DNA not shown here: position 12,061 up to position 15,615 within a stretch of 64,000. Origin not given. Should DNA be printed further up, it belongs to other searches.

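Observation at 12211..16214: AT-rich island: a 1084-aa all-alpha orphan protein plus a 214-aa partner, with their own promoter and terminator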

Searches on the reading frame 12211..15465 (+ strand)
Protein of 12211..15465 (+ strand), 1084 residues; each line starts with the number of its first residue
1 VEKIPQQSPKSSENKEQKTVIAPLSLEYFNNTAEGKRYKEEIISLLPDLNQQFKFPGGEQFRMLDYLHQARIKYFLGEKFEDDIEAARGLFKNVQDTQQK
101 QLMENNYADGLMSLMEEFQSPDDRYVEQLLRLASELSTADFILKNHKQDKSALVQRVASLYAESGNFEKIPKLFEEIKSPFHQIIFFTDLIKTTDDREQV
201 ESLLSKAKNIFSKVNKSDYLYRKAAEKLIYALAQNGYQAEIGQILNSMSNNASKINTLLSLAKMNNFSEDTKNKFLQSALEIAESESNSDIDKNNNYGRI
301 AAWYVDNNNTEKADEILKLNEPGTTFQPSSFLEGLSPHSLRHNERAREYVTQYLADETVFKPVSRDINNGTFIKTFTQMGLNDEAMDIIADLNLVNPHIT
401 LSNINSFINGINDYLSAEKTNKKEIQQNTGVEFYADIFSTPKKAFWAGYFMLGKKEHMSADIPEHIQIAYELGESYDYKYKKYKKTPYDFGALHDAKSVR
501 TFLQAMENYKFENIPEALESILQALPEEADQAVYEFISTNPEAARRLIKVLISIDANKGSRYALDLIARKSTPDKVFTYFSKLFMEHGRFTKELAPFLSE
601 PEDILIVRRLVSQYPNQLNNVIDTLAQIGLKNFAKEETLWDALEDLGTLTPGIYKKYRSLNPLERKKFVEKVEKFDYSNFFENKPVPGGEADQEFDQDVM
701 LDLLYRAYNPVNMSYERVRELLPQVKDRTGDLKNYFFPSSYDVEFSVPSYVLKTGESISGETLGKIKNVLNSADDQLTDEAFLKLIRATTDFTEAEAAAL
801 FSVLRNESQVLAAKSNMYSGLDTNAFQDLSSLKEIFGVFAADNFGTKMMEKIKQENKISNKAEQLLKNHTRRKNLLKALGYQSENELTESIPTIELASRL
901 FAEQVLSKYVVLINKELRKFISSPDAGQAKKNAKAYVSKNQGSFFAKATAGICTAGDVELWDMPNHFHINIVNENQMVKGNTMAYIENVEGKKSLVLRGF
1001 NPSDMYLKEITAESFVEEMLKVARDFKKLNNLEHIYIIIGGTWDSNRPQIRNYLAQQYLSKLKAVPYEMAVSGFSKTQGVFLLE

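Call 3: search_protein_families(library=pfam, proteins=[window:12211-15465:+], max_evalue=0.1)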
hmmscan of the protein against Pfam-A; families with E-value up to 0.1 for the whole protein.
window:12211-15465:+ (1084 aa): 1 family
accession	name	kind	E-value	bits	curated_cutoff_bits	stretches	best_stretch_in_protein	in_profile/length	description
PF00619.27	CARD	-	0.032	14.7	23.9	0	844-874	31-61/85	Caspase recruitment domain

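Call 4: search_protein_families(library=padloc, proteins=[window:12211-15465:+], max_evalue=1)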
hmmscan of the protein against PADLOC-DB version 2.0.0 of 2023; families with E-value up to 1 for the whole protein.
window:12211-15465:+ (1084 aa): 0 families

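Call 5: search_protein_families(library=ncbifam, proteins=[window:12211-15465:+], max_evalue=1)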
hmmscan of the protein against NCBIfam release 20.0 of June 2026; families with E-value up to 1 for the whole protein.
window:12211-15465:+ (1084 aa): 1 family
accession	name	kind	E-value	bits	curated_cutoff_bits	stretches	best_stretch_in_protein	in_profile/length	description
TIGR04529.1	MTB_hemophore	subfamily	0.15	12.9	32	0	515-547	28-60/77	hemophore-related protein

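Call 6: search_solved_structures(query=window:12211-15465:+, max_evalue=10)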
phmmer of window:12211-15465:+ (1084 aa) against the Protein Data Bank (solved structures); distinct sequences matched with E-value up to 10: 1.
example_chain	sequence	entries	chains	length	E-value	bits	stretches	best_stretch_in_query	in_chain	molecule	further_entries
8wkh_A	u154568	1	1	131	0.2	12.7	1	60-122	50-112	Fatty acid-binding protein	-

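Call 7: find_homologous_proteins(query=window:12211-15465:+)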
Query window:12211-15465:+ (1084 aa): 2 proteins with E <= 0.001 among 8000 candidates.
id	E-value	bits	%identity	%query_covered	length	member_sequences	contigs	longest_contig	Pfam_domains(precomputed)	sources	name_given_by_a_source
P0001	0.0e+0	2402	100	100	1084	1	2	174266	-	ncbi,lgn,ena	-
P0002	0.0e+0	1169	52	100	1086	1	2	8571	-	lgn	-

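Call 9: find_encoding_contigs(protein=P0002, flank=10000)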
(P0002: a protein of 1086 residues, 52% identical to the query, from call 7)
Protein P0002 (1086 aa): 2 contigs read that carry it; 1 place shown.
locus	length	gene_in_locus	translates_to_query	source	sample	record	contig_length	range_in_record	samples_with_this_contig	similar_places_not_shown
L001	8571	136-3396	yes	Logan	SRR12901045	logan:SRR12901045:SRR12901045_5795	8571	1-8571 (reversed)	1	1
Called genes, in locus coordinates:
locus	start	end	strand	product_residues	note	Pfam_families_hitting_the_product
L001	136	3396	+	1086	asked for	-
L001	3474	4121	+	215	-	-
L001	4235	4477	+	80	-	-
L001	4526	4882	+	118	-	-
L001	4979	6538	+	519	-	PF25919:BSH_CusB (faint), PF00364:Biotin_lipoyl (faint), PF25917:BSH_RND (weak), PF25973:BSH_CzcB, PF25954:Beta-barrel_RND_2, PF25990:Beta-barrel_YknX, PF26002:Beta-barrel_AprE (weak), PF25989:YknX_C (weak), +1 more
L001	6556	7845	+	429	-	PF02687:FtsX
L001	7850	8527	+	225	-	PF02463:SMC_N (faint), PF00005:ABC_tran, PF13304:AAA_21 (faint)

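Call 19: find_encoding_contigs(protein=P0001, flank=1000, max_places=3)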
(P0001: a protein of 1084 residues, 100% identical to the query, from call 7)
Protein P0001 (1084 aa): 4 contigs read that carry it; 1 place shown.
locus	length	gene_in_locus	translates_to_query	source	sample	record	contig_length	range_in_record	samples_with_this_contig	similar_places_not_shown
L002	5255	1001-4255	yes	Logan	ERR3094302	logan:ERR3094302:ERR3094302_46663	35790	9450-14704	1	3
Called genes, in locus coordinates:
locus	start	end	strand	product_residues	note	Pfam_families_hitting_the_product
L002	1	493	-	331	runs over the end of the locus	PF00294:PfkB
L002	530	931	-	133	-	PF00856:SET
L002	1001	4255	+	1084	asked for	-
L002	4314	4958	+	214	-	-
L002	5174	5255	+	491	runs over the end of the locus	-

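Call 28: find_related_loci(query=A1, collection=genome_contigs, flank=10000)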
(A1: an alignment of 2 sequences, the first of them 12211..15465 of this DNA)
Query A1 (1084 aa) in genome_contigs; peptide patterns used: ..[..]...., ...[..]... (x = any residue, [..] = any of these).
86 stretches matched a pattern; 1 encode a relative of the query (tblastn E <= 1e-3); 1 distinct loci.
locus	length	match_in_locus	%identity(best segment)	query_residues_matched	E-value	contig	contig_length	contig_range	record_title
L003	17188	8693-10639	36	457-1072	4e-126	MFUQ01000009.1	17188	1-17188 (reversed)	MAG: Candidatus Nomurabacteria bacterium RIFCSPLOWO2_01_FULL_36_10b rifcsplowo2_01_scaffold_31073, whole genome shotgun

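Call 31: search_protein_representatives(alignment_id=A1)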
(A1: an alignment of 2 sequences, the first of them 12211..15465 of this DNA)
Query: 2 sequences, 1092 profile positions. Proteins with E-value up to 0.001 (for the whole library): 437; up to 1e-10: 222; up to 1e-30: 89. The best 150 are listed.
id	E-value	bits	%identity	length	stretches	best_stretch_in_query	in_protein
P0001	0.0e+00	2222.8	-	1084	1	1-1092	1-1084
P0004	0.0e+00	1226.8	-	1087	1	10-1092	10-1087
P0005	0.0e+00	1174.3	-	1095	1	10-1092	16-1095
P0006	2.0e-284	962.7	-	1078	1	24-1092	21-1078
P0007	3.5e-215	733.4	-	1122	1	17-1086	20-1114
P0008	1.9e-202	691.2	-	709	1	403-1088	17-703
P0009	2.6e-163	561.6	-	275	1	818-1092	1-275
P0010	2.7e-140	485.4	-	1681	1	462-1089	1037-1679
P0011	1.2e-108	380.6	-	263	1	505-768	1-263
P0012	2.1e-103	363.2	-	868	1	546-1088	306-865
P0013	2.3e-99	349.9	-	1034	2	543-1091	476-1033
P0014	4.2e-98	345.7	-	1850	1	545-1092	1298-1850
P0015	5.8e-98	345.2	-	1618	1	547-1089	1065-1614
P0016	2.3e-96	340.0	-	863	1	542-1088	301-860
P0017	2.7e-93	329.8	-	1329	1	524-1089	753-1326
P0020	2.0e-90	320.3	-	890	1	546-1088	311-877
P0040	7.7e-72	258.7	-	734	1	542-1090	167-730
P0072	1.8e-40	154.9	-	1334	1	597-1065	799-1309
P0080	3.5e-38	147.3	-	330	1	806-1090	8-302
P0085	2.1e-33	131.5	-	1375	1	607-1088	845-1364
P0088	1.1e-32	129.1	-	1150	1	633-1090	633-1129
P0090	4.3e-31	123.8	-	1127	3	823-1065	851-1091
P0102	9.0e-27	109.5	-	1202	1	596-1065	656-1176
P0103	2.1e-26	108.3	-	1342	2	920-1065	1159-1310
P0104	5.3e-26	107.0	-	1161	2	901-1090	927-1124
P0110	1.4e-24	102.2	-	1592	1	610-1065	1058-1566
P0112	4.1e-24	100.7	-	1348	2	927-1065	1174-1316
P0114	6.1e-24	100.1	-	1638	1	920-1065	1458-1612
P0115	1.3e-23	99.1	-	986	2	931-1065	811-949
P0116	1.6e-23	98.7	-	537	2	933-1065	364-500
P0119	3.3e-21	91.1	-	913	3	915-1057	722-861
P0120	5.5e-21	90.3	-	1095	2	926-1065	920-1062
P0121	5.6e-21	90.3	-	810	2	942-1062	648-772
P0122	1.0e-20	89.5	-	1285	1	682-1065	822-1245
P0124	1.6e-20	88.8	-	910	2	936-1068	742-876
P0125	5.4e-20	87.0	-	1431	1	881-1065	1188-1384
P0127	1.0e-19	86.1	-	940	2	941-1065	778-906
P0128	4.7e-19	84.0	-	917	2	942-1062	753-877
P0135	1.0e-17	79.5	-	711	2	920-1059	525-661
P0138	3.8e-17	77.6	-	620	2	939-1065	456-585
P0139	3.9e-17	77.6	-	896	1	919-1055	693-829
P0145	1.3e-16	75.8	-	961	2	940-1050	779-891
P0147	2.5e-16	74.9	-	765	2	941-1078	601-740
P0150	5.1e-16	73.9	-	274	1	939-1065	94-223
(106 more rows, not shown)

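Call 38: predict_structure(alignment_id=A1)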
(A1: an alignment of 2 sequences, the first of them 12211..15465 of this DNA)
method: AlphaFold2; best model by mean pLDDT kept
length: 1084 residues; sequences in the alignment: 2
mean_pLDDT: 48.2   pTM: 0.34
mean pLDDT of the five models: 48.2, 47.6, 46.7, 44.3, 42.9
residues with pLDDT >= 90: 0; 70-90: 200; 50-70: 265; < 50: 619
segments of 3 or more residues with pLDDT < 50: 1-35, 37-39, 41-57, 75-77, 119-122, 357-368, 391-402, 415-498, 505-526, 551-559, 585-974, 1001-1010, 1066-1068, 1070-1076
pLDDT, mean of each block of 10 residues (from residue 1): 26 24 33 45 37 40 69 56 78 70 74 64 61 68 69 78 77 79 79 73 68 56 72 75 72 78 77 85 75 78 80 78 54 63 64 51 46 59 57 41 52 44 29 40 41 32 38 34 32 44 49 41 47 60 55 47 53 54 45 36 43 40 33 27 29 35 41 38 29 32 35 37 36 26 25 35 43 34 31 35 32 25 23 23 33 32 33 36 30 27 27 31 28 27 25 22 23 46 62 66 35 66 64 67 56 68 56 49 69
secondary structure, 60 per line:
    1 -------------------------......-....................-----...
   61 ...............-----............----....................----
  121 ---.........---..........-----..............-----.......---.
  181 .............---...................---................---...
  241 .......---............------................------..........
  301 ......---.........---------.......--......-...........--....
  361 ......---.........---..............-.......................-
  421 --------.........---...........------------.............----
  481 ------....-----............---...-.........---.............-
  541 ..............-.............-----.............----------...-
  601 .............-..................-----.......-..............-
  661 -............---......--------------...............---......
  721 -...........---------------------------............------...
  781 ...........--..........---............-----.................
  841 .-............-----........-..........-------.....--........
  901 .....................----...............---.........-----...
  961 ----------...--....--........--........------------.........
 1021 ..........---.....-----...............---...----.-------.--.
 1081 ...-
elements in order (helices of 4 or more, strands of 3 or more residues): H26-31 H33-52 H58-75 H81-92 H97-116 H124-132 H136-145 H151-164 H170-176 H180-193 H197-215 H219-234 H238-247 H251-262 H269-284 H291-306 H310-318 H328-334 H337-342 H344-354 H357-366 H370-378 H382-395 H397-419 H429-437 H441-451 H464-476 H487-490 H496-507 H515-523 H527-539 H541-554 H556-568 H574-586 H601-613 H615-632 H638-644 H646-659 H662-673 H677-682 H697-711 H715-720 H722-732 H760-771 H778-791 H794-803 H807-818 H824-841 H843-854 H860-867 H869-878 H886-890 H893-921 H926-940 H944-952 E971-973 E976-979 E982-989 E992-999 H1012-1030 E1034-1038 H1044-1058 E1062-1064 E1080-1083

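Call 39: search_protein_families(library=pfam, alignment_id=A2, max_evalue=0.001)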
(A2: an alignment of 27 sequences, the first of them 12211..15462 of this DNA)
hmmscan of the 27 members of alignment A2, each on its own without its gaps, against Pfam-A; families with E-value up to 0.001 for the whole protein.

A. member 1, window:12211-15462:+ (1084 aa): 0 families

B. families by the number of members that match (of 27 scanned): 12 families
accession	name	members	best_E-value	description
PF15151.11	RGCC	2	2e-12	Response gene to complement 32 protein family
PF00226.36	DnaJ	2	3.6e-05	DnaJ domain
PF13176.12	TPR_7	1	7.6e-11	Tetratricopeptide repeat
PF13424.12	TPR_12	1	2.2e-07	Tetratricopeptide repeat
PF18325.7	Fas_alpha_ACP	1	4.1e-07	Fatty acid synthase subunit alpha Acyl carrier domain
PF07719.23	TPR_2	1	1.9e-06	Tetratricopeptide repeat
PF00687.26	Ribosomal_L1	1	2.6e-06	Ribosomal protein L1p/L10e family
PF13428.12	TPR_14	1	2.9e-06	Tetratricopeptide repeat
PF01535.26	PPR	1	2.9e-06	PPR repeat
PF14938.12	SNAP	1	3.7e-06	Soluble NSF attachment protein, SNAP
PF13181.12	TPR_8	1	9.3e-06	Tetratricopeptide repeat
PF00637.26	Clathrin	1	0.00019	Region in Clathrin and VPS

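Call 44: find_encoding_contigs(protein=P0004, flank=6000, max_places=2)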
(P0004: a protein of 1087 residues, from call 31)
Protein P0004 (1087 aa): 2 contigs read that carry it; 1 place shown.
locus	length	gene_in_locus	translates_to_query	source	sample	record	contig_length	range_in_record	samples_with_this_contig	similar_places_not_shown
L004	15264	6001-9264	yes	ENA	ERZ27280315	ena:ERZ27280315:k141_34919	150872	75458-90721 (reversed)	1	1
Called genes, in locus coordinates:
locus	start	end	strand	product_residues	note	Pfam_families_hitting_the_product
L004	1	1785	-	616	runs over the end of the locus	PF07973:tRNA_SAD, PF00587:tRNA-synt_2b, PF03129:HGTP_anticodon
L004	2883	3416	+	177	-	PF00583:Acetyltransf_1, PF13302:Acetyltransf_3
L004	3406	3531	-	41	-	-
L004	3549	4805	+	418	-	PF00270:DEAD, PF04851:ResIII, PF00271:Helicase_C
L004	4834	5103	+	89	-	PF12674:Zn_ribbon_2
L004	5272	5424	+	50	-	PF18919:DUF5670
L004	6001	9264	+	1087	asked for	-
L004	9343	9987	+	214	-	-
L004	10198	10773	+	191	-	-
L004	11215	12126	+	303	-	PF01029:NusB, PF00293:NUDIX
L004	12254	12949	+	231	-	PF22935:RM44_endonuclase, PF14622:Ribonucleas_3_3, PF00636:Ribonuclease_3, PF00035:dsrm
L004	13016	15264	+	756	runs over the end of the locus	PF00005:ABC_tran (faint), PF02463:SMC_N, PF13175:AAA_15, PF13476:AAA_23, PF13304:AAA_21 (weak)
